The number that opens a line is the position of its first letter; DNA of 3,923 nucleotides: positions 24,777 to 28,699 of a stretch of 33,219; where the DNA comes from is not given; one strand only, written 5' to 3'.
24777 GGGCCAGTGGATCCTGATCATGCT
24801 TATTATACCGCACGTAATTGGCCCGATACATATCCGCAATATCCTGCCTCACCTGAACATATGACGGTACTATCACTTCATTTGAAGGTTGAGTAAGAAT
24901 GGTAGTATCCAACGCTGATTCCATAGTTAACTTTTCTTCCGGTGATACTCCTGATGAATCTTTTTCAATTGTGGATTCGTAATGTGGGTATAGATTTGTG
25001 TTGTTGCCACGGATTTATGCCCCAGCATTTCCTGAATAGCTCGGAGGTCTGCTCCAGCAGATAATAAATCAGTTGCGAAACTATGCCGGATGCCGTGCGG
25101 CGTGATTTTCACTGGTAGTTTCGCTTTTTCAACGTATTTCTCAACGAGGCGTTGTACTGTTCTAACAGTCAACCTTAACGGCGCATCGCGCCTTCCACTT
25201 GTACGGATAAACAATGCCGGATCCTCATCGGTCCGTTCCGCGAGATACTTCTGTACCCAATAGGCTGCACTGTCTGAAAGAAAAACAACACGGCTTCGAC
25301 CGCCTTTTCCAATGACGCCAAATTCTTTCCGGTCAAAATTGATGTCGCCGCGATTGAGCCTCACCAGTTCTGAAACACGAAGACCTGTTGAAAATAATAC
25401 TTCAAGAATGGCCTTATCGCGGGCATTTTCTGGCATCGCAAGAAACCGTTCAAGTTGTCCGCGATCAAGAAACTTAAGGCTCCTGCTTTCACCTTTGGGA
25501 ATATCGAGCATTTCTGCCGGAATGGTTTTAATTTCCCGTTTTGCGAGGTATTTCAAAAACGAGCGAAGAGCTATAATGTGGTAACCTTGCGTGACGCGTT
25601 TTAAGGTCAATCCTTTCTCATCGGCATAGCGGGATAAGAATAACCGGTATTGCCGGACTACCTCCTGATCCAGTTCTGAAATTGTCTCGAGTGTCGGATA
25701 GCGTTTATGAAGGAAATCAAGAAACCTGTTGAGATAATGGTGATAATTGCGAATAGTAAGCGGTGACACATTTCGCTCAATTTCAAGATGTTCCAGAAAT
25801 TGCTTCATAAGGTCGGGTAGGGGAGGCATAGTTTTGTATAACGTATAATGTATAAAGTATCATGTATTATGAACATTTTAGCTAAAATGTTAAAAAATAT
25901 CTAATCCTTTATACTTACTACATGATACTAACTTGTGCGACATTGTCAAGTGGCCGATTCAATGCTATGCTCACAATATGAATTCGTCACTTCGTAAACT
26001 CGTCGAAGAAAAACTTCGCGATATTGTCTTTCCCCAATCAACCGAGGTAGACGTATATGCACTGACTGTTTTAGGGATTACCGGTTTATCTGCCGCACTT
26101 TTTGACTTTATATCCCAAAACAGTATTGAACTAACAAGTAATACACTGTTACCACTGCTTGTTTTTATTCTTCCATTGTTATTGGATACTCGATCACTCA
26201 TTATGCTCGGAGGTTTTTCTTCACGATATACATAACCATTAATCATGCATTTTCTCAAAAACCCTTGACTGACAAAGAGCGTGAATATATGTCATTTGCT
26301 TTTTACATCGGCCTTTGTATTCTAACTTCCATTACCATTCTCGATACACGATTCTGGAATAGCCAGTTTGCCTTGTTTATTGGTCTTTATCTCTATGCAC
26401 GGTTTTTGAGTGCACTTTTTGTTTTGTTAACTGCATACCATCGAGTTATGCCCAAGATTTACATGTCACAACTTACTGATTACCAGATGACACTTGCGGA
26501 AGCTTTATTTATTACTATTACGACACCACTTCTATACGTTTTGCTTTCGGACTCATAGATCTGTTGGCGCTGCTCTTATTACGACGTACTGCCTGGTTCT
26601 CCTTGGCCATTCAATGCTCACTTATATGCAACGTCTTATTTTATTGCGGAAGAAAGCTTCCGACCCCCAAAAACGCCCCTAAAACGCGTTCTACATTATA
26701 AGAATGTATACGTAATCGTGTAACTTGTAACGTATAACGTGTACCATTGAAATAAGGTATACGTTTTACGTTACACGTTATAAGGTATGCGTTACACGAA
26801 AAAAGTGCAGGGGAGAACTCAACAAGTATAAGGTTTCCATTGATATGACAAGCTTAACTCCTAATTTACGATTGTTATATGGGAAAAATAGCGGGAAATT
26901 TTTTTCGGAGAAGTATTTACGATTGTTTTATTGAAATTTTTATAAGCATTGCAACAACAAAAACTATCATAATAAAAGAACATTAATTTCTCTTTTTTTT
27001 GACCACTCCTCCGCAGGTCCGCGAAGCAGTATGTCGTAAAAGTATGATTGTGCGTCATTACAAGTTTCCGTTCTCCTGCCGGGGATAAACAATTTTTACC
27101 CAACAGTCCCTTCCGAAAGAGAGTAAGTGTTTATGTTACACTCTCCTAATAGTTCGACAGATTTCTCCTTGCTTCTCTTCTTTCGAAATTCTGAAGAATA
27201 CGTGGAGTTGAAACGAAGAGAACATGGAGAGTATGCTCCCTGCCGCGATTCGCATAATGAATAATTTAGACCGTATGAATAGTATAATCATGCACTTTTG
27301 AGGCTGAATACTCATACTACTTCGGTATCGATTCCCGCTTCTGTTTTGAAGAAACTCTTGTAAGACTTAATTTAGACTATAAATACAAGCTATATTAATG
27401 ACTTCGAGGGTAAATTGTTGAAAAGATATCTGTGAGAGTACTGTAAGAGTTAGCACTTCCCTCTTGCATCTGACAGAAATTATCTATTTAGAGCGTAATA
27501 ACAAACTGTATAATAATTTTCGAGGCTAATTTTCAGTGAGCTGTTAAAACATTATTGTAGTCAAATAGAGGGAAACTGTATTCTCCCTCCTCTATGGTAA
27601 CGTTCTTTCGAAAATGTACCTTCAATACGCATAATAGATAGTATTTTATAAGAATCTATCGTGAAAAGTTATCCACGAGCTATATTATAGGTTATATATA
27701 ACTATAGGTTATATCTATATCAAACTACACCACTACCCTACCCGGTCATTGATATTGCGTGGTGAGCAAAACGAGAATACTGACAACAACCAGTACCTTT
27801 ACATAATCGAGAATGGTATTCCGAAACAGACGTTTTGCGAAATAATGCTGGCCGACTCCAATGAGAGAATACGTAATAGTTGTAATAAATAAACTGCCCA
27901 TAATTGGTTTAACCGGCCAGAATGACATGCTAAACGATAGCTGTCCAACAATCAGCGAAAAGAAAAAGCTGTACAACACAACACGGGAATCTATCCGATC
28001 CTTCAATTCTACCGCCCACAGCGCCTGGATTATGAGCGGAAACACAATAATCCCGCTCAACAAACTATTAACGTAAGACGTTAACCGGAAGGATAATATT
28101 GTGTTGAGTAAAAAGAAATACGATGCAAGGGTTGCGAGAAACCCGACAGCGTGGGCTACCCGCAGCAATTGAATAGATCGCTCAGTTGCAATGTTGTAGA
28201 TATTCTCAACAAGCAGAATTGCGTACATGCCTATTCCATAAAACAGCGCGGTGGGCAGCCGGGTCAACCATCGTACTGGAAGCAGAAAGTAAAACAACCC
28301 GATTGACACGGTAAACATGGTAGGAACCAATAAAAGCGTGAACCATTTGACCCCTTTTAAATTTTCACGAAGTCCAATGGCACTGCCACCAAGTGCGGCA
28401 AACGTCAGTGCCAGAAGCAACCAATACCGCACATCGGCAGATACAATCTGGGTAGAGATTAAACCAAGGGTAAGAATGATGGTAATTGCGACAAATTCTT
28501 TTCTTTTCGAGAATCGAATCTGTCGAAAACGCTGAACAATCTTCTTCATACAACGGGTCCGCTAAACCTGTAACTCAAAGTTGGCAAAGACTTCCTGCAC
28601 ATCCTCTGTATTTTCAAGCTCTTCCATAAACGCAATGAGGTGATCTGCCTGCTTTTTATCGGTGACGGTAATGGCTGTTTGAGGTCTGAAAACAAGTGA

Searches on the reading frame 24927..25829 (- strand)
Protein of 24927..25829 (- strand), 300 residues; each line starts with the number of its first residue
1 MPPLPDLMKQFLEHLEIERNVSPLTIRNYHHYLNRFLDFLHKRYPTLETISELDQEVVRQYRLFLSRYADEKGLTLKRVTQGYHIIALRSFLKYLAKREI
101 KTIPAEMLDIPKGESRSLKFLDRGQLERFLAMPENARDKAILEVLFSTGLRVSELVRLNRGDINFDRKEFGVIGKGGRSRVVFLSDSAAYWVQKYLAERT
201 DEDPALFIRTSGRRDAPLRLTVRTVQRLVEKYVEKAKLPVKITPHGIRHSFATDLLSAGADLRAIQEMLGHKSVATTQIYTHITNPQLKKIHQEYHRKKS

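Call 28: search_protein_families(library=pfam, proteins=[window:24927-25829:-], max_evalue=0.001)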
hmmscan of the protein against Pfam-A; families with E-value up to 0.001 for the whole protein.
window:24927-25829:- (300 aa): 4 families
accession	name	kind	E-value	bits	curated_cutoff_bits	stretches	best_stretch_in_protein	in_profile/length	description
PF00589.27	Phage_integrase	-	6.8e-44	150.1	27.1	1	119-284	1-169/172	Phage integrase family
PF02899.23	Phage_int_SAM_1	-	8e-15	55.3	22.3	1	9-98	2-82/83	Phage integrase, N-terminal SAM-like domain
PF13495.12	Phage_int_SAM_4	-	3.5e-08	34.2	27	1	7-101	1-84/85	Phage integrase, N-terminal SAM-like domain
PF13102.12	Phage_int_SAM_5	-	2.5e-07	31.4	22.3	1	7-100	5-87/98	Phage integrase SAM-like domain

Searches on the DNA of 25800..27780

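Call 109: search_rna_families(source=window, start=25800, end=27780, threshold=evalue, max_evalue=1)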
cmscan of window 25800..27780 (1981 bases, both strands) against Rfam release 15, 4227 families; matches with E-value up to 1: 1.
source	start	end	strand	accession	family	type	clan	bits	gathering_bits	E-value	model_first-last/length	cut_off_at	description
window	26720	26783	-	RF04292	mir-379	Gene; miRNA;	CL00149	22.1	56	0.092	1-64/64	no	mir-379 microRNA precursor family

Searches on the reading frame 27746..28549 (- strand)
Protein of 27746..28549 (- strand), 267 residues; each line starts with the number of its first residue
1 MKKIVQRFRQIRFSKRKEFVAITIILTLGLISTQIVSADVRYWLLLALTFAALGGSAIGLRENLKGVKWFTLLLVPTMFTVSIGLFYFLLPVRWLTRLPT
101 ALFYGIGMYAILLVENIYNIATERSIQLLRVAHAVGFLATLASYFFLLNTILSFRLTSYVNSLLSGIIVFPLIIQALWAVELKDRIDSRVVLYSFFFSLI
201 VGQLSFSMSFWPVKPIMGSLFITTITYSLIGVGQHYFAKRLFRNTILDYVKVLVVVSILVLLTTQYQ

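Call 28: search_protein_families(library=pfam, proteins=[window:27746-28549:-], max_evalue=0.001)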
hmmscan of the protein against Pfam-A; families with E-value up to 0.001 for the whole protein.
window:27746-28549:- (267 aa): 1 family
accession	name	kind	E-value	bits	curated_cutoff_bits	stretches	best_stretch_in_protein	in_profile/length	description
PF18900.5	DUF5656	-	1e-09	38.5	23.3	1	22-261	4-239/242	Protein of unknown function (DUF5656)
